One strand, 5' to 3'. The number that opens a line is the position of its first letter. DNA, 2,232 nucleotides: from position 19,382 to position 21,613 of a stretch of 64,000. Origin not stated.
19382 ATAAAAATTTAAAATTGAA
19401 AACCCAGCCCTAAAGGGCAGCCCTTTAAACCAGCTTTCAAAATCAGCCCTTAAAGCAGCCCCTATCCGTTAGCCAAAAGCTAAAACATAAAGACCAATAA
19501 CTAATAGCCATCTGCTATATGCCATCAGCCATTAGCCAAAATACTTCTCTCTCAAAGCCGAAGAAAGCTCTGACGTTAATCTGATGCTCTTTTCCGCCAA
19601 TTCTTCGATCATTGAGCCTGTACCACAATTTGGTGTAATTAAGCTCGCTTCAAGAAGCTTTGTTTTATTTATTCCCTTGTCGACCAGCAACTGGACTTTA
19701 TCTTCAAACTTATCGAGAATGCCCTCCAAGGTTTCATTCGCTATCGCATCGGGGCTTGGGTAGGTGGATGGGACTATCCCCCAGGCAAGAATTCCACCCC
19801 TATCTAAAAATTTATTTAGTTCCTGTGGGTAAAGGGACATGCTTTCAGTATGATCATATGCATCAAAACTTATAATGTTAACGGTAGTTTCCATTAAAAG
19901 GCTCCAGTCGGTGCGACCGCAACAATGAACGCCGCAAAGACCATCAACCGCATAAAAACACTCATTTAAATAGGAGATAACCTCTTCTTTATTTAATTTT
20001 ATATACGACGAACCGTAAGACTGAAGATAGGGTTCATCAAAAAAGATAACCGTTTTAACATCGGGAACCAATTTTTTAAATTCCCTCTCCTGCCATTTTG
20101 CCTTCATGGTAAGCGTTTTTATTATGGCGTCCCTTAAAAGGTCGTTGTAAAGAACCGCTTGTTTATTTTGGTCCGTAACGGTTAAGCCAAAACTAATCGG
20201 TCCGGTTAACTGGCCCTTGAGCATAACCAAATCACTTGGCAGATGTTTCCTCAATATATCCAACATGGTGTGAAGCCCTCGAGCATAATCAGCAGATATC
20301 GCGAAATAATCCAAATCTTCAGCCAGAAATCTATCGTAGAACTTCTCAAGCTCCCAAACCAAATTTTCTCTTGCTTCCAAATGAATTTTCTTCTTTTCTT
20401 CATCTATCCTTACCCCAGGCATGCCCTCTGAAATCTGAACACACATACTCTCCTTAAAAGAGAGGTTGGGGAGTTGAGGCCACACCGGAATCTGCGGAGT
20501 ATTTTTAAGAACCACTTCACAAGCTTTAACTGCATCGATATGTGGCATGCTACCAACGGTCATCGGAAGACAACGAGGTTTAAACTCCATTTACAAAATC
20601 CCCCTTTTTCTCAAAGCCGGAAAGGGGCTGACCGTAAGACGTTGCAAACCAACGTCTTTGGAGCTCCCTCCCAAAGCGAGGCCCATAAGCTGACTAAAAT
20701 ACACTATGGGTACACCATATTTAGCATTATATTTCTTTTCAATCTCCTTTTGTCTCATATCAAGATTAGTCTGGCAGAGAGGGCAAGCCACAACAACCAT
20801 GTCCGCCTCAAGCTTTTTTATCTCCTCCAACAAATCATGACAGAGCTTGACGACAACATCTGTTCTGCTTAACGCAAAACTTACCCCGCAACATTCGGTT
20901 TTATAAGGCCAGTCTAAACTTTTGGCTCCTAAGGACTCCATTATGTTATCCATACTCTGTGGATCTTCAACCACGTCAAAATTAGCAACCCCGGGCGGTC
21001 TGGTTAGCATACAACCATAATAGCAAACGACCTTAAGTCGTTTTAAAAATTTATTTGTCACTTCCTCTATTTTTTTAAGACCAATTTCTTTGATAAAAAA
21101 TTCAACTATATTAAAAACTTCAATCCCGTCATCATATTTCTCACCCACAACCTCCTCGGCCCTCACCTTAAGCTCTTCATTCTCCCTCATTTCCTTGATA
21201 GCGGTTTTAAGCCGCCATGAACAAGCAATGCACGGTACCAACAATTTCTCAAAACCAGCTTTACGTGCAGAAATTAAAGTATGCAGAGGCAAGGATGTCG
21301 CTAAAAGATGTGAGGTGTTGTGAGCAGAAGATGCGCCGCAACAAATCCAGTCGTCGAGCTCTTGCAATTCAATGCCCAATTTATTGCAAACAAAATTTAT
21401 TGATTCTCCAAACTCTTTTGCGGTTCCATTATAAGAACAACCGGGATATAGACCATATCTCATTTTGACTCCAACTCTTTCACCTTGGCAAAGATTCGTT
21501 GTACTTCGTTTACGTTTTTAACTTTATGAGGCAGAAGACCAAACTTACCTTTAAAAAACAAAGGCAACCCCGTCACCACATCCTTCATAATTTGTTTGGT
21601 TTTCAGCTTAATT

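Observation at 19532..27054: metF-hdr region: HdrA is present as two adjacent FAD/FeS genes, and the hdrCB operon ends in a MetE-like Zn methyltransferase-family protein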

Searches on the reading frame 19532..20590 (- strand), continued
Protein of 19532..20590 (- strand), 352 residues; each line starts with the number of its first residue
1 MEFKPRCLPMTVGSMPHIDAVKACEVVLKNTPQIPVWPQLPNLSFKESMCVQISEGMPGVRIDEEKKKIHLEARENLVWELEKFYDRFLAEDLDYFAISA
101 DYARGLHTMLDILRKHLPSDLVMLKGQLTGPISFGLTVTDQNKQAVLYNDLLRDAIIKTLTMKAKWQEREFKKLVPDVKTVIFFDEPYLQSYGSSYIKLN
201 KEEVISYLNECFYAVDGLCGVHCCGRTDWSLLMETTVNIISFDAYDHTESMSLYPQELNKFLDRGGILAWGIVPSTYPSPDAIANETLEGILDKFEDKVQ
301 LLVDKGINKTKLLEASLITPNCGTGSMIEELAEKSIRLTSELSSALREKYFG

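Call 62: find_homologous_proteins(query=L070:1021-2055:+, max_evalue=1e-30)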
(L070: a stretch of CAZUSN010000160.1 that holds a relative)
Query L070:1021-2055:+ (344 aa): 7304 proteins with E <= 1e-30 among 8000 candidates; the best 120 are listed.
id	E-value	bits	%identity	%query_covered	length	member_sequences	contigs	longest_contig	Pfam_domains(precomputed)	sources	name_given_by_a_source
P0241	2.9e-226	768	100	100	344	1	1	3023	-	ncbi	-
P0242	1.6e-201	687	87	100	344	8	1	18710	-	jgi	jgi:methionine synthase II (cobalamin-independent)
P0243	2.4e-198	676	86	99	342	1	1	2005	-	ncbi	-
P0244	2.5e-194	663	86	99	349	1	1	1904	-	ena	-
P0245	2.6e-194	663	85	100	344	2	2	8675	-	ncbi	ncbi:hypothetical protein ES703_32891 [subsurface metagenome]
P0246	1.7e-191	654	85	100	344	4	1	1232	-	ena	-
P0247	4.3e-191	652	84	100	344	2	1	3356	-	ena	-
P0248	1.0e-189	648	84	100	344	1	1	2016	-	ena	-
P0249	2.2e-189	647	82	100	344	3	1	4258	-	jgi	-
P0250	7.0e-189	645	83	100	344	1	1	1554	-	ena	-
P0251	2.8e-188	643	83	100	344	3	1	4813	-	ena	-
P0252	1.2e-186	638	83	100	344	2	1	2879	-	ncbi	ncbi:MAG: methionine synthase [Dehalococcoidales bacterium]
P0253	1.3e-186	638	83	100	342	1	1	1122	-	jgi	-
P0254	7.6e-185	632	81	100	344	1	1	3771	-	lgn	-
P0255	1.6e-184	631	83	98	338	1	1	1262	-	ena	-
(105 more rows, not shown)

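Call 63: search_protein_families(library=pfam, proteins=[L074:7276-8310:+, L070:148-1017:+, L024:12036-13298:+, L046:15621-16835:+, L027:11490-12023:+], max_evalue=0.00001)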
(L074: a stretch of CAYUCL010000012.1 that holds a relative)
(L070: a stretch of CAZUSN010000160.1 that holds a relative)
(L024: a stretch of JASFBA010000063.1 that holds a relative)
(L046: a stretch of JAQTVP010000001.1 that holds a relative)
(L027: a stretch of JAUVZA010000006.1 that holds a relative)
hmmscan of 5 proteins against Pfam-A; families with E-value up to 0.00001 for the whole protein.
L074:7276-8310:+ (344 aa): 1 family
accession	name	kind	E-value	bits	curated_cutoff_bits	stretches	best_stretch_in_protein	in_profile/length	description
PF01008.23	IF-2B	-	7.7e-97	324.3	22.4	1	46-331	2-278/280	Initiation factor 2 subunit family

L070:148-1017:+ (289 aa): 1 family
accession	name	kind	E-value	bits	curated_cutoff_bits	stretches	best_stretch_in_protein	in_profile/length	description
PF01048.26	PNP_UDP_1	-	3.8e-50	170.9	25.1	1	5-242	1-230/233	Phosphorylase superfamily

L024:12036-13298:+ (420 aa): 3 families
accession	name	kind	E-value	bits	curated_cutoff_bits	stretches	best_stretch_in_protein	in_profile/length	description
PF05221.23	AdoHcyase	-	4.2e-62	210.4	25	2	5-137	2-138/299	S-adenosyl-L-homocysteine hydrolase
PF00670.27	AdoHcyase_NAD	-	1.1e-53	182.1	27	1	187-347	1-161/162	S-adenosyl-L-homocysteine hydrolase, NAD binding domain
PF02826.25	2-Hacid_dh_C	-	1.4e-08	34.7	25.1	1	204-296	31-127/178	D-isomer specific 2-hydroxyacid dehydrogenase, NAD binding domain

L046:15621-16835:+ (404 aa): 3 families
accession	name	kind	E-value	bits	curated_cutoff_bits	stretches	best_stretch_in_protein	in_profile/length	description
PF02773.21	S-AdoMet_synt_C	-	4.3e-68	228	25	1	251-390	1-138/138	S-adenosylmethionine synthetase, C-terminal domain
PF02772.21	S-AdoMet_synt_M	-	1.7e-50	170.6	29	1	133-249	2-120/120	S-adenosylmethionine synthetase, central domain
PF00438.25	S-AdoMet_synt_N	-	6.7e-45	152.1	33.1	1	10-107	1-98/99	S-adenosylmethionine synthetase, N-terminal domain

L027:11490-12023:+ (177 aa): 1 family
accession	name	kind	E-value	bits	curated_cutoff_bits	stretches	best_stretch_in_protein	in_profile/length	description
PF03266.21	NTPase_1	-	4.6e-44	150.7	23.9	1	6-157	3-159/168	NTPase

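Call 70: search_solved_structures(query=A1, max_evalue=1, show_alignments=3)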
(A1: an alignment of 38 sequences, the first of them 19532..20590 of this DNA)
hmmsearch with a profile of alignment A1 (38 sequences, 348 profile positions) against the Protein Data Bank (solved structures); distinct sequences matched with E-value up to 1: 1.
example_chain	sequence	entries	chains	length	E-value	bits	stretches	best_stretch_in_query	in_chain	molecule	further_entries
3rpd_A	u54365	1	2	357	0.7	12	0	96-230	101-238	Methionine synthase (B12-independent)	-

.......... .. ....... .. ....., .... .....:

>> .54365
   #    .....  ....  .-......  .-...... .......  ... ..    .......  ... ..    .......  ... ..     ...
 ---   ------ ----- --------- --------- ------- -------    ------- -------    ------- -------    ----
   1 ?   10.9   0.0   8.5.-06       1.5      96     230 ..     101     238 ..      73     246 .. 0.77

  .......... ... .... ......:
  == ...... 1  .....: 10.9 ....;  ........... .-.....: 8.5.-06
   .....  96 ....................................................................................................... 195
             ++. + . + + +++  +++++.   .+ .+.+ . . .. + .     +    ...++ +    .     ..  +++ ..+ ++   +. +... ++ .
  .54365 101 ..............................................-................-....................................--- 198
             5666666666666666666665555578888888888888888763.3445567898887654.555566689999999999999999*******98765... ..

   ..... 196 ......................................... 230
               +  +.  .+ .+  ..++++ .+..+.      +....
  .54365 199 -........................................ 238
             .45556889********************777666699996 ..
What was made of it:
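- Tried and rejected: A profile of 38 homologues against PDB gave only an insignificant hit to MesD 3rpd (E 0.7, call 70).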

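Call 74: find_encoding_contigs(protein=P0003, flank=6000, max_places=1)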
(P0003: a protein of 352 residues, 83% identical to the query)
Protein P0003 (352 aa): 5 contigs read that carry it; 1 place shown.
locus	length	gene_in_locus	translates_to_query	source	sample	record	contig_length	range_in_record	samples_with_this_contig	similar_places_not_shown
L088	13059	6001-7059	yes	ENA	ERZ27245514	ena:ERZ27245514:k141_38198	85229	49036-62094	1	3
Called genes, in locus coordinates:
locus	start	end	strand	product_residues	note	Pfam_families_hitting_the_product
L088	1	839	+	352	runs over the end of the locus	PF00890:FAD_binding_2 (weak), PF01134:GIDA (faint), PF07992:Pyr_redox_2, PF12831:FAD_oxidored, PF13450:NAD_binding_8 (weak)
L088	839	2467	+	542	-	PF07992:Pyr_redox_2, PF00890:FAD_binding_2, PF00037:Fer4 (weak), PF12837:Fer4_6 (weak), PF12838:Fer4_7, PF13187:Fer4_9 (weak), PF13237:Fer4_10 (weak), PF14697:Fer4_21, +2 more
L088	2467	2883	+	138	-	PF02662:FlpD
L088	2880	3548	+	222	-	PF12225:DUF5981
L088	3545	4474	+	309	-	PF02219:MTHFR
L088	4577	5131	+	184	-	PF13237:Fer4_10 (faint), PF13183:Fer4_8, PF12838:Fer4_7 (weak), PF13187:Fer4_9, PF13534:Fer4_17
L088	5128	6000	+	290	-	PF02754:CCG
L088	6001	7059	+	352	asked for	-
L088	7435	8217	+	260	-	PF00142:Fer4_NifH (weak), PF01656:CbiA, PF02374:ArsA_ATPase, PF10609:ParA (faint), PF13614:AAA_31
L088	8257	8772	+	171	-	PF01257:2Fe-2S_thioredx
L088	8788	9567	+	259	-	PF00809:Pterin_bind, PF03599:CdhD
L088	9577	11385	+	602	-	PF01257:2Fe-2S_thioredx, PF01512:Complex1_51K, PF10531:SLBB (weak), PF10589:NADH_4Fe-4S, PF13237:Fer4_10, PF14697:Fer4_21, PF12838:Fer4_7 (weak), PF13187:Fer4_9 (weak), +2 more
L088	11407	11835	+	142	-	PF00571:CBS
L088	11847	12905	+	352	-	PF13510:Fer2_4, PF12837:Fer4_6 (faint), PF10588:NADH-G_4Fe-4S_3, PF22117:Fer4_Nqo3, PF12838:Fer4_7 (weak), PF00037:Fer4 (weak), PF04879:Molybdop_Fe4S4, PF00384:Molybdopterin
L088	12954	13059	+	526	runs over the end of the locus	PF00384:Molybdopterin, PF01568:Molydop_binding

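Call 75: find_encoding_contigs(protein=P0020, flank=6000, max_places=1)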
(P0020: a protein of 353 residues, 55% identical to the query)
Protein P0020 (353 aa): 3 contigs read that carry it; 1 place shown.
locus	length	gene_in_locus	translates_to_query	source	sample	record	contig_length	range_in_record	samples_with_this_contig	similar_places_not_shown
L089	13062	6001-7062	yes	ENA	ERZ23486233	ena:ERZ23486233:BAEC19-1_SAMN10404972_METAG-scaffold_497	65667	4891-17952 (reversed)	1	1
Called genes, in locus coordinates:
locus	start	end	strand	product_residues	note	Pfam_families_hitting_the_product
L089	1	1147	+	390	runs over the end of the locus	PF00266:Aminotran_5, PF01053:Cys_Met_Meta_PP (weak), PF01041:DegT_DnrJ_EryC1 (weak), PF01212:Beta_elim_lyase (weak)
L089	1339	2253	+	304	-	PF02445:NadA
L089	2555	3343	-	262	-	PF00196:GerE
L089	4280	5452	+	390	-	PF01837:HcyBio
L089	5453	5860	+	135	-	PF09383:NIL, PF12797:Fer4_2 (faint), PF00037:Fer4 (weak), PF13237:Fer4_10, PF14697:Fer4_21, PF12838:Fer4_7, PF13187:Fer4_9, PF00037:Fer4 (weak), +2 more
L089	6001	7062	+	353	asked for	-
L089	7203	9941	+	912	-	PF03699:UPF0182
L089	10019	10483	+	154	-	PF18917:LiaI-LiaF-like_TM1 (faint), PF22570:LiaF-TM (faint)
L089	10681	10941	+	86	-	-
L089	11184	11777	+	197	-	PF03551:PadR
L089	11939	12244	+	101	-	-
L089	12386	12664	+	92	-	-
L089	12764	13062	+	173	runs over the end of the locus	PF10502:Peptidase_S26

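Call 76: find_encoding_contigs(protein=P0029, flank=6000, max_places=1)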
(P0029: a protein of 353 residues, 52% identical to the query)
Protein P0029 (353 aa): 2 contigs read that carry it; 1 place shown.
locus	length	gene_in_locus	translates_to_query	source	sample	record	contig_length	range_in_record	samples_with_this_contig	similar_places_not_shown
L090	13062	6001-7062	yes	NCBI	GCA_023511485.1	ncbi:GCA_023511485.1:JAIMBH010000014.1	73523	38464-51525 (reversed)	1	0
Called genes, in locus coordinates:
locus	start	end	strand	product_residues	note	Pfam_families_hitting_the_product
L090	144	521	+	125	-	-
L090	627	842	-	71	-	PF00403:HMA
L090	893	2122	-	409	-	PF01458:SUFBD_core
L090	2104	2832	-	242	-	PF00005:ABC_tran, PF13304:AAA_21 (faint)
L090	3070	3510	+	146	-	PF02566:OsmC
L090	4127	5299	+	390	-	PF01837:HcyBio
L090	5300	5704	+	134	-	PF09383:NIL, PF13183:Fer4_8 (faint), PF13237:Fer4_10, PF12837:Fer4_6 (weak), PF14697:Fer4_21, PF12838:Fer4_7, PF13187:Fer4_9 (weak), PF00037:Fer4, +2 more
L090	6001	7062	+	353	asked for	-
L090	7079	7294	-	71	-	-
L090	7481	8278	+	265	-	-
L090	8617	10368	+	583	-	PF04675:DNA_ligase_A_N, PF01068:DNA_ligase_A_M, PF04679:DNA_ligase_A_C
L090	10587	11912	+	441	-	PF25302:NADase_transloc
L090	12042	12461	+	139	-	PF09579:Spore_YtfJ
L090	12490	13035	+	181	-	PF01965:DJ-1_PfpI, PF18011:Catalase_C (weak)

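Call 77: find_encoding_contigs(protein=P0034, flank=6000, max_places=1)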
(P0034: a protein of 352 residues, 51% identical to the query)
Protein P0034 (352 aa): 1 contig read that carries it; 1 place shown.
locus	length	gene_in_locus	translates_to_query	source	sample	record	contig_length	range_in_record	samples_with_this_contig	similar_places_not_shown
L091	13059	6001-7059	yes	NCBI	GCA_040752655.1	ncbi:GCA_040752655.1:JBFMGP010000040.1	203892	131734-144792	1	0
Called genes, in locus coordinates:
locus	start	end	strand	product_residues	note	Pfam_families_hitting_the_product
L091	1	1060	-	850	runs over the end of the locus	-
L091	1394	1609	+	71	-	PF09957:VapB_antitoxin (weak)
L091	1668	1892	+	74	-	-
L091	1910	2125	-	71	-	PF00403:HMA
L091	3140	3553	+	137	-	PF02566:OsmC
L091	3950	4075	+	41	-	-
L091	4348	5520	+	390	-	PF01837:HcyBio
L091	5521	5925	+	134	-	PF09383:NIL, PF12797:Fer4_2 (faint), PF13237:Fer4_10, PF12837:Fer4_6 (faint), PF14697:Fer4_21, PF12838:Fer4_7, PF13187:Fer4_9 (weak), PF00037:Fer4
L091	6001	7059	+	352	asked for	-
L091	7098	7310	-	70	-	-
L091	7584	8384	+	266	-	-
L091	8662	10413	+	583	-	PF04675:DNA_ligase_A_N, PF01068:DNA_ligase_A_M, PF04679:DNA_ligase_A_C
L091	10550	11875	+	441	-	PF25302:NADase_transloc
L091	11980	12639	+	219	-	-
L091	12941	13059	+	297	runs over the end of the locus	PF04055:Radical_SAM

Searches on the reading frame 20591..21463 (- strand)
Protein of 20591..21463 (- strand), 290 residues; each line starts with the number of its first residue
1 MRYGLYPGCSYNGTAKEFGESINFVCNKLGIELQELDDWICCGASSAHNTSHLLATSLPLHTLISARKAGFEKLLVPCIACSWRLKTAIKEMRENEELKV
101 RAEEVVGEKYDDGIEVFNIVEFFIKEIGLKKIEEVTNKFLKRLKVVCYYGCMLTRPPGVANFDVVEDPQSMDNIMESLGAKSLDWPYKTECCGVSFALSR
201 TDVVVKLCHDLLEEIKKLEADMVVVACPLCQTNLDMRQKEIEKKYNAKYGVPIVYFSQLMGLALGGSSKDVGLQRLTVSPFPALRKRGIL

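Call 3: search_protein_families(library=pfam, proteins=[window:20591-21463:-], max_evalue=0.001)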
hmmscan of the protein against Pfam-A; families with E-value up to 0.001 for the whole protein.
window:20591-21463:- (290 aa): 1 family
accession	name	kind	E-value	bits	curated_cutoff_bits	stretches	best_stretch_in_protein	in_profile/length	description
PF02754.22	CCG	-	4.9e-20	71.9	20.6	2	4-86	2-85/85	Cysteine-rich domain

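Call 7: search_protein_families(library=ncbifam, proteins=[window:20591-21463:-], max_evalue=0.01)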
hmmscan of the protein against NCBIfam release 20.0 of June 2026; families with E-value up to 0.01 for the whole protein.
window:20591-21463:- (290 aa): 9 families
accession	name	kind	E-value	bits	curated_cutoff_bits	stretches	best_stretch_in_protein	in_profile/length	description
TIGR03288.1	CoB_CoM_SS_B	equivalog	8.7e-47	159.8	345.15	1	5-286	4-289/290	CoB--CoM heterodisulfide reductase subunit B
NF042965.1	MFR_anch_SdhE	equivalog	4.5e-43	147.8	500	1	3-275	3-273/282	8-methylmenaquinol:fumarate reductase membrane anchor subunit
NF041780.1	hetero_SS_HdrB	equivalog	7.2e-24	84.6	450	1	20-279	23-297/304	ferredoxin:CoB-CoM heterodisulfide reductase subunit HdrB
NF045670.1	quin_L_LdhH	equivalog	6.8e-15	54.4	800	1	3-234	469-685/706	L-lactate dehydrogenase (quinone) large subunit LdhH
NF004898.0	PRK06259.1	equivalog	4.2e-10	38.9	385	1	2-242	263-471/488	fumarate reductase (CoM/CoB) subunit TfrB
NF008369.0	PRK11168.1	equivalog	3.4e-07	29.5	278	1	6-237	172-383/401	anaerobic glycerol-3-phosphate dehydrogenase subunit C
NF008434.0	PRK11274.1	equivalog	6.7e-06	25.3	333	1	7-238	174-392/409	glycolate oxidase subunit GlcF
NF045663.1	diclust_near_Sec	equivalog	0.00078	17.6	530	1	189-242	457-511/759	pyridine nucleotide-disulfide oxidoreductase/dicluster-binding protein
TIGR03379.1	glycerol3P_GlpC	equivalog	0.0021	16.9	279.9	0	6-238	167-381/397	anaerobic glycerol-3-phosphate dehydrogenase subunit GlpC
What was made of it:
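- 20591..21463 (-): hdrB (two CCG domains). PF02754 with 2 stretches; TIGR03288 at E 8.7e-47 (calls 3, 7)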
